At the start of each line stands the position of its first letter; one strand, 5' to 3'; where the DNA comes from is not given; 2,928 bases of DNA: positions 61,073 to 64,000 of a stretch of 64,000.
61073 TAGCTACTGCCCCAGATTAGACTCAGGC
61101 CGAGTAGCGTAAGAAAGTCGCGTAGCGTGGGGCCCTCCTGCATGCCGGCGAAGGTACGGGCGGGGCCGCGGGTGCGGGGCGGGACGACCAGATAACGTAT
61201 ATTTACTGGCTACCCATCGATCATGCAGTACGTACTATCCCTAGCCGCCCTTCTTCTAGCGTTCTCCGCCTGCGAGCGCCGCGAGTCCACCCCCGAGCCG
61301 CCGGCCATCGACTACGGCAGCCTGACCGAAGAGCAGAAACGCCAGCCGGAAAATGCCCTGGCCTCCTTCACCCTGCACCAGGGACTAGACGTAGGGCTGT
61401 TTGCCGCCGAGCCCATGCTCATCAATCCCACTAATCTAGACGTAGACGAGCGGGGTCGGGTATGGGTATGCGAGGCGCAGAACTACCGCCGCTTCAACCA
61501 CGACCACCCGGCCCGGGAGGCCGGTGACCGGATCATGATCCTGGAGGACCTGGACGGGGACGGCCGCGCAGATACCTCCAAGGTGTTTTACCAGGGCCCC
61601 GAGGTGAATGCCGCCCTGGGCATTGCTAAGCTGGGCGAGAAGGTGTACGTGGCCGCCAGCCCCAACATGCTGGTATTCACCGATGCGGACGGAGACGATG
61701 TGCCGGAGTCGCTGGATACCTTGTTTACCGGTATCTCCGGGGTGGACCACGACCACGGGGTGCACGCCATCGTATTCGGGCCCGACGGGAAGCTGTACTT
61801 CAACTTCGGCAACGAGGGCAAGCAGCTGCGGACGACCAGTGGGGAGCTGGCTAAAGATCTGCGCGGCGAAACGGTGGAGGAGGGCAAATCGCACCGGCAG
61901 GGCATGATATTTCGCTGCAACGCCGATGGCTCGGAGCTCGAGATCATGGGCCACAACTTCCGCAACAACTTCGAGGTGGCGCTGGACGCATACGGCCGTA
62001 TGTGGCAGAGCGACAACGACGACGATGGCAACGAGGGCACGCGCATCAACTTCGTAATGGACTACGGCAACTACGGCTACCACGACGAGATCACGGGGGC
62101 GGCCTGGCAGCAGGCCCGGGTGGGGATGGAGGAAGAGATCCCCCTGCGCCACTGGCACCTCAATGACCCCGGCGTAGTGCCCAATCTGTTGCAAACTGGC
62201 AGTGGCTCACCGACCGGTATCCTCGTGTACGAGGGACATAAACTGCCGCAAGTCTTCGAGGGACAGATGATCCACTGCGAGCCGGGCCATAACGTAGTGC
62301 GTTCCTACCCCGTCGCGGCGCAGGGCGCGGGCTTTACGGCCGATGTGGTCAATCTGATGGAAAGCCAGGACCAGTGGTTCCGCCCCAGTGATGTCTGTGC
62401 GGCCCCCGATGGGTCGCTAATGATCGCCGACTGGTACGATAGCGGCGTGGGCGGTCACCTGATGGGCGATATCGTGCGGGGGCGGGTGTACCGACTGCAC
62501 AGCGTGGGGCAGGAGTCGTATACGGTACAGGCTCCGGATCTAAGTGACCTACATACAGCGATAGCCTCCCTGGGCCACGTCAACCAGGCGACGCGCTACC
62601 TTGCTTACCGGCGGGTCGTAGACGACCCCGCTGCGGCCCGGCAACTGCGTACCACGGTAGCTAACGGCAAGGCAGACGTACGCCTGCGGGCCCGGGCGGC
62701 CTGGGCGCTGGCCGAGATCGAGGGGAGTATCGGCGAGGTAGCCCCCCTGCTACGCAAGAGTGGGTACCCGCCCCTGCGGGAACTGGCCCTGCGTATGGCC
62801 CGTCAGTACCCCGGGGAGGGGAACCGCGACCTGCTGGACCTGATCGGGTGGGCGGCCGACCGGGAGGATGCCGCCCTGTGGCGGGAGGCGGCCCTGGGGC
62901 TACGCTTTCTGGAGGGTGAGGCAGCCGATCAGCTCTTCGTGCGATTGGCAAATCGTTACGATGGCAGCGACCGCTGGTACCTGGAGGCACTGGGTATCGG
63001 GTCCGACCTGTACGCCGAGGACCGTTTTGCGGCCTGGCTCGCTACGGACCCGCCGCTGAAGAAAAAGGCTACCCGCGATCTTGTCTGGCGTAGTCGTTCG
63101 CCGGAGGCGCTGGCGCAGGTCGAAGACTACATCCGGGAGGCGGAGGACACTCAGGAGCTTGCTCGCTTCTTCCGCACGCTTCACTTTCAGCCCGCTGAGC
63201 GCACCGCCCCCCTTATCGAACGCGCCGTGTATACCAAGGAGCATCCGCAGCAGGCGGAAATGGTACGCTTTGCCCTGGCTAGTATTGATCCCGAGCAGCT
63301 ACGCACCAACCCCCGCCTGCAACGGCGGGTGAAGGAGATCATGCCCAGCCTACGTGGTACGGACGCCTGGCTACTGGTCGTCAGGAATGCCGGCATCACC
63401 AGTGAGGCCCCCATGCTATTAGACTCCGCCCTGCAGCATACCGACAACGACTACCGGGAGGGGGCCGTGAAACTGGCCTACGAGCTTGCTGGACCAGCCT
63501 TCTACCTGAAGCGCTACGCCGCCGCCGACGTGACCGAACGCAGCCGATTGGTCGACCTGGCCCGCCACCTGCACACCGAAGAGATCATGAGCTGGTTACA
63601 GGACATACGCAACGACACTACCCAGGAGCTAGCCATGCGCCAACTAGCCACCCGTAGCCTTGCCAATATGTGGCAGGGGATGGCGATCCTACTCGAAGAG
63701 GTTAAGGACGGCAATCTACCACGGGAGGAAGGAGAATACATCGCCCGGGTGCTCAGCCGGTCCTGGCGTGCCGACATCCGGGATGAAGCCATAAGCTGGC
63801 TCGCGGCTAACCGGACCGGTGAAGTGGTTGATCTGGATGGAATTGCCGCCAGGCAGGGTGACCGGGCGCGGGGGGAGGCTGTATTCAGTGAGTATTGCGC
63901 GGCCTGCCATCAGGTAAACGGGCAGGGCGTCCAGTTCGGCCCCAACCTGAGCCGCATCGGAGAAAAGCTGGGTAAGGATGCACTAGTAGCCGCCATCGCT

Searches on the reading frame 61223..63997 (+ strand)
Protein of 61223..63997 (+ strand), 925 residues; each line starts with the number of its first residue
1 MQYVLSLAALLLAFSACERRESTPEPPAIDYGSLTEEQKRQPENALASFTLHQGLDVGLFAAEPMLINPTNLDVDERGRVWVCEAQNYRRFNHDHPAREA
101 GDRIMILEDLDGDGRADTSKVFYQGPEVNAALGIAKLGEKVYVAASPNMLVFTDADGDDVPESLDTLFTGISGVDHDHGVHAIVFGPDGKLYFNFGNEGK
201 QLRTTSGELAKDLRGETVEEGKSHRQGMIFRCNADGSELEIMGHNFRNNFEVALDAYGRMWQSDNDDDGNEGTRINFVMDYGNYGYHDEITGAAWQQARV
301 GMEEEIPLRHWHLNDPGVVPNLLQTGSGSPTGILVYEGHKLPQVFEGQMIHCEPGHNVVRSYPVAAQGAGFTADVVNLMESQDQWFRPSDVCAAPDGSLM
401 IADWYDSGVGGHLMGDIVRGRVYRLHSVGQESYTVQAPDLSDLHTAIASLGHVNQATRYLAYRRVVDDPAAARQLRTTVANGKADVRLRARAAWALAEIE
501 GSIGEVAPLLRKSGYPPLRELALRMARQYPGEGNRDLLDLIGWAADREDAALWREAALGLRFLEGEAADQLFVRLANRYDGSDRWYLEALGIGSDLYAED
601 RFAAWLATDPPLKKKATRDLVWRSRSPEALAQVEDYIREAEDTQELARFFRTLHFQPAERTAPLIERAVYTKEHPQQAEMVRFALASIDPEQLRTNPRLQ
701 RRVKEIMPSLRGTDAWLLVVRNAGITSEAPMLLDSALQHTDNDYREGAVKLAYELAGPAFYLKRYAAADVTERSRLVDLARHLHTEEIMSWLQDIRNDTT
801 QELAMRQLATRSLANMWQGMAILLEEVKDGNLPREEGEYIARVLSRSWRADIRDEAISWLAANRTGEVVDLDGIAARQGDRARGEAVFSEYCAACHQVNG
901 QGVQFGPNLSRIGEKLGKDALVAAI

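Call 60: search_protein_families(library=pfam, proteins=[window:61223-63997:+], max_evalue=0.001)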
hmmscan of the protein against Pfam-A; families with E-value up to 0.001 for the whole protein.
window:61223-63997:+ (925 aa): 4 families
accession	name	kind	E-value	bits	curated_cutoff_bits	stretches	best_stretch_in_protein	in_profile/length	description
PF23500.1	DUF7133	-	4.3e-62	211.1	27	1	41-406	1-349/385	Domain of unknown function (DUF7133)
PF07995.17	GSDH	-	2.3e-08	34.1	25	1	162-401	97-321/332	Glucose / Sorbosone dehydrogenase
PF00034.26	Cytochrom_C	-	5.2e-07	31.3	21.3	1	882-921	2-42/90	Cytochrome c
PF13442.11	Cytochrome_CBB3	-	8.5e-05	23.2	27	1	882-924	4-40/68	Cytochrome C oxidase, cbb3-type, subunit III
